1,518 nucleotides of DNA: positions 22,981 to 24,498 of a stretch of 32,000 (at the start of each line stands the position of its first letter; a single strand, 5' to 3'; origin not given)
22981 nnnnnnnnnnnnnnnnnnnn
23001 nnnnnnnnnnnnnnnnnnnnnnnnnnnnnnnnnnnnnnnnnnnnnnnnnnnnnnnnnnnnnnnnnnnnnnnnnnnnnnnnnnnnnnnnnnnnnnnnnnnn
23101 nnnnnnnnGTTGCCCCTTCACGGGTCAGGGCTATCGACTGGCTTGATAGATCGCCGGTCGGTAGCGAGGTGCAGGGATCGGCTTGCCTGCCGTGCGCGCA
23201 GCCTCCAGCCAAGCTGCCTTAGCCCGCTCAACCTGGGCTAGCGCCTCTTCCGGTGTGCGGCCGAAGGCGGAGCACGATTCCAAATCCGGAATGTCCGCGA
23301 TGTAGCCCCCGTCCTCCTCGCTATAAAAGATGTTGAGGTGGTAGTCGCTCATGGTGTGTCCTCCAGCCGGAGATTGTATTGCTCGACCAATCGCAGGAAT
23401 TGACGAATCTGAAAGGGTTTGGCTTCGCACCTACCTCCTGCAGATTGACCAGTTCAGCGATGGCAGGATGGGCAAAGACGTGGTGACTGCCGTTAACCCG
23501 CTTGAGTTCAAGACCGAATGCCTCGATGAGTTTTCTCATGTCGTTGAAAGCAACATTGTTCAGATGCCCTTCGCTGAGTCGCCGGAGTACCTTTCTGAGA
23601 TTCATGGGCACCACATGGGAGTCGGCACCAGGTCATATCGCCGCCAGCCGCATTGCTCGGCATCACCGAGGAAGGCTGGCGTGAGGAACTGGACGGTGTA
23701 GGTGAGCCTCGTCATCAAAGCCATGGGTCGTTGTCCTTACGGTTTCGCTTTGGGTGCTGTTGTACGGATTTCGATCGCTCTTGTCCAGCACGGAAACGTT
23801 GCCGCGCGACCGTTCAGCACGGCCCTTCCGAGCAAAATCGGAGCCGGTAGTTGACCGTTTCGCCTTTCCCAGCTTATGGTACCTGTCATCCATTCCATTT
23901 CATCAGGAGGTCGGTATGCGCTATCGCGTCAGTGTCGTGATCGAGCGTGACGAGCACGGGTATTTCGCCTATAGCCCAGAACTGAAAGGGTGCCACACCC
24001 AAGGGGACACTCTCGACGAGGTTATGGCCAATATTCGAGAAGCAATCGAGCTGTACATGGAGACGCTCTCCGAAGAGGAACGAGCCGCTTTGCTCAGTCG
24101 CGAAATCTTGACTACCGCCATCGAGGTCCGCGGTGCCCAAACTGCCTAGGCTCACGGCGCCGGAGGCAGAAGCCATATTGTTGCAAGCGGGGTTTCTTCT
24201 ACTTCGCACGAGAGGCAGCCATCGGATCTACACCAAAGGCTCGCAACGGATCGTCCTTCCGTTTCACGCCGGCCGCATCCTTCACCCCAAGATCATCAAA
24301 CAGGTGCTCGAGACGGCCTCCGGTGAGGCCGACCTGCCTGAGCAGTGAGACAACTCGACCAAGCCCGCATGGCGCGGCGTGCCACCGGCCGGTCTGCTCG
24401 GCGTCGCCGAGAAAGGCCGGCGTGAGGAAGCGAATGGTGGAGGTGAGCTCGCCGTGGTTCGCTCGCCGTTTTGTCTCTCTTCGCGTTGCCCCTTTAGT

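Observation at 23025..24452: Three diverged copies of the first ~28 codons of cmr1, separated by two HicAB toxin-antitoxin cassettes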

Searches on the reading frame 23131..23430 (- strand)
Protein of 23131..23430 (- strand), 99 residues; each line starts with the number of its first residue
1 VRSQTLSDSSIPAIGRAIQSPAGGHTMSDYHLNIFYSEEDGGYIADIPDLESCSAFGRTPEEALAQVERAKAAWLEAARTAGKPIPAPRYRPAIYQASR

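Call 6: search_protein_families(library=pfam, proteins=[window:23131-23430:-], max_evalue=0.01)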
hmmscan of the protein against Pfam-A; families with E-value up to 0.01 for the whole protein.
window:23131-23430:- (99 aa): 2 families
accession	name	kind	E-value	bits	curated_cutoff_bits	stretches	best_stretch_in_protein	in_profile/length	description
PF15919.11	HicB_lk_antitox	-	2.5e-05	24.9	27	1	38-89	8-59/123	HicB_like antitoxin of bacterial toxin-antitoxin system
PF21748.3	UPF0150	-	0.00036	20.8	27.3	1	38-86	16-64/64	UPF0150-like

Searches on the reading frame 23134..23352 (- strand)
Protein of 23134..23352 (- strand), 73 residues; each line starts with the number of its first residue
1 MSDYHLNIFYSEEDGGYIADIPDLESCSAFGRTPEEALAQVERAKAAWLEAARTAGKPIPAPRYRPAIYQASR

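Call 38: find_homologous_proteins(query=window:23134-23352:-, max_evalue=1e-10)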
Query seq(73 aa) (73 aa): 7984 proteins with E <= 1e-10 among 8000 candidates; the best 120 are listed.
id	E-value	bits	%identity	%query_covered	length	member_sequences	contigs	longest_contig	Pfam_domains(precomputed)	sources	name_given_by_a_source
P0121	2.2e-39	150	93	100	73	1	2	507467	PF15919.12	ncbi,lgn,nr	ncbi:MAG: type II toxin-antitoxin system HicB family antitoxin [Nitrospira sp.]|nr:type II toxin-ant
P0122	3.7e-39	149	93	100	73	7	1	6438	PF15919.12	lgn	-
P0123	5.2e-39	148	92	100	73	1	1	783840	PF15919.12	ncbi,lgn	ncbi:MAG: type II toxin-antitoxin system HicB family antitoxin [Nitrospirota bacterium]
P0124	5.4e-39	148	90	100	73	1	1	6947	PF15919.12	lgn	-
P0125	8.4e-39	148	92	100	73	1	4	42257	PF15919.12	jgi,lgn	jgi:predicted RNase H-like HicB family nuclease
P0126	2.9e-38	146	90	100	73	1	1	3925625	PF15919.12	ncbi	ncbi:type II toxin-antitoxin system HicB family antitoxin [Nitrospira sp. Kam-Ns4a]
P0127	4.0e-38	146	90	100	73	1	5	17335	PF15919.12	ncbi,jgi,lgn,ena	jgi:predicted RNase H-like HicB family nuclease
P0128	4.2e-38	146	90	100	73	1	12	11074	PF15919.12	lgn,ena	-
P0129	8.2e-38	145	89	100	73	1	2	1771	PF15919.12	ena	-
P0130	1.0e-37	144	89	100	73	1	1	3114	PF15919.12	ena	-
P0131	1.0e-37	144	89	100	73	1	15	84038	PF15919.12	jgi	jgi:predicted RNase H-like HicB family nuclease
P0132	1.8e-37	144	90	100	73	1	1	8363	PF15970.12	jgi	jgi:predicted RNase H-like HicB family nuclease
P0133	2.0e-37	143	88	100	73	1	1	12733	PF15919.12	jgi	jgi:predicted RNase H-like HicB family nuclease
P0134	2.9e-37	143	88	100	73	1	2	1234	PF15919.12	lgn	-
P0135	3.0e-37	143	88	100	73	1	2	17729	PF15919.12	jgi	jgi:predicted RNase H-like HicB family nuclease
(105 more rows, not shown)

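Call 89: find_encoding_contigs(protein=P0125, flank=4000, max_places=4)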
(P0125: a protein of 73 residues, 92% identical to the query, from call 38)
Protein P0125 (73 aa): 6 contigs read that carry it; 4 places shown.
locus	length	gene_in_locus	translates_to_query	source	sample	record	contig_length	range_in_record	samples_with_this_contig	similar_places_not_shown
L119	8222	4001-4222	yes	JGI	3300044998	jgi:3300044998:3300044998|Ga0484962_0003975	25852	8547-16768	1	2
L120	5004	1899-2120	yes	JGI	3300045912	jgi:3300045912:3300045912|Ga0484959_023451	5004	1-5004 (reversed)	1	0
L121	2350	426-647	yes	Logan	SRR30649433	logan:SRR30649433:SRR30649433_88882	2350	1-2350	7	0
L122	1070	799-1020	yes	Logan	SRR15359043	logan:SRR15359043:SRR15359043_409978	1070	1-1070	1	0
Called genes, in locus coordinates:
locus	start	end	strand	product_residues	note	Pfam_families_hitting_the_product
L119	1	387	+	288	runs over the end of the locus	PF01842:ACT, PF00551:Formyl_trans_N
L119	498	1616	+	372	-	PF09623:Cas_NE0113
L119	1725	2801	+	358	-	PF09651:Cas_APE2256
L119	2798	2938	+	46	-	-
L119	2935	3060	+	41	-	-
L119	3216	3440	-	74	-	PF15919:HicB_lk_antitox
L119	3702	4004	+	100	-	PF07927:HicA_toxin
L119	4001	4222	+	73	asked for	PF15919:HicB_lk_antitox (weak)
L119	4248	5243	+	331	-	PF03787:RAMPs (weak)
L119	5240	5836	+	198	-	-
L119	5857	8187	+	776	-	PF12469:Cmr2_N, PF22335:Cas10-Cmr2_palm2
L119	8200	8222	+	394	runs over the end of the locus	PF09700:Cas_Cmr3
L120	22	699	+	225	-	PF09651:Cas_APE2256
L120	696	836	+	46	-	-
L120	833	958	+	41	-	-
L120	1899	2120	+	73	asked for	PF15919:HicB_lk_antitox (weak)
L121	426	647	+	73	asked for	PF15919:HicB_lk_antitox (weak)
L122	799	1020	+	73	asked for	PF15919:HicB_lk_antitox (weak)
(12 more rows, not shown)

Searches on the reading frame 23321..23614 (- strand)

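Call 6: search_protein_families(library=pfam, proteins=[window:23321-23614:-], max_evalue=0.01)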
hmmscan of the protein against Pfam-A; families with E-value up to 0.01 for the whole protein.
window:23321-23614:- (97 aa): 1 family
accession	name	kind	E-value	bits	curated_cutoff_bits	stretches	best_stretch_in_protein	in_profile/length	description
PF07927.17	HicA_toxin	-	1.2e-05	25.8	27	1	24-51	2-29/58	HicA toxin of bacterial toxin-antitoxin,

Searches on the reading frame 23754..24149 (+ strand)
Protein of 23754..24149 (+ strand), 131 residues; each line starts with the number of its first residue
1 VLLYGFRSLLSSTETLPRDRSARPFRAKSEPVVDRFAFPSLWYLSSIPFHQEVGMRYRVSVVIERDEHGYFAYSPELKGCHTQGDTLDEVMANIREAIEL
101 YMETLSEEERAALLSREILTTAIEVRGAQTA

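Call 6: search_protein_families(library=pfam, proteins=[window:23754-24149:+], max_evalue=0.01)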
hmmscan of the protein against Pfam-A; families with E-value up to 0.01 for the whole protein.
window:23754-24149:+ (131 aa): 2 families
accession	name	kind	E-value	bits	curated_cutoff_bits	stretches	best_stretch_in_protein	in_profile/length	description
PF15919.11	HicB_lk_antitox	-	6.8e-10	39.6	27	1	61-112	3-55/123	HicB_like antitoxin of bacterial toxin-antitoxin system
PF21748.3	UPF0150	-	0.00014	22.2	27.3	1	65-102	16-53/64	UPF0150-like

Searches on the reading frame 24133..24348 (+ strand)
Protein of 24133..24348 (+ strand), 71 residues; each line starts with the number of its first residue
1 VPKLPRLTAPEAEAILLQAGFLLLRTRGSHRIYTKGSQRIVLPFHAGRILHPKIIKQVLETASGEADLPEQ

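Call 6: search_protein_families(library=pfam, proteins=[window:24133-24348:+], max_evalue=0.01)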
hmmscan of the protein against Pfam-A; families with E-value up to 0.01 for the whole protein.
window:24133-24348:+ (71 aa): 1 family
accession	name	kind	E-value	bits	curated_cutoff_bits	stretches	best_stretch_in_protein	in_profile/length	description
PF07927.17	HicA_toxin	-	1.8e-10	41.2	27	1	11-62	3-56/58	HicA toxin of bacterial toxin-antitoxin,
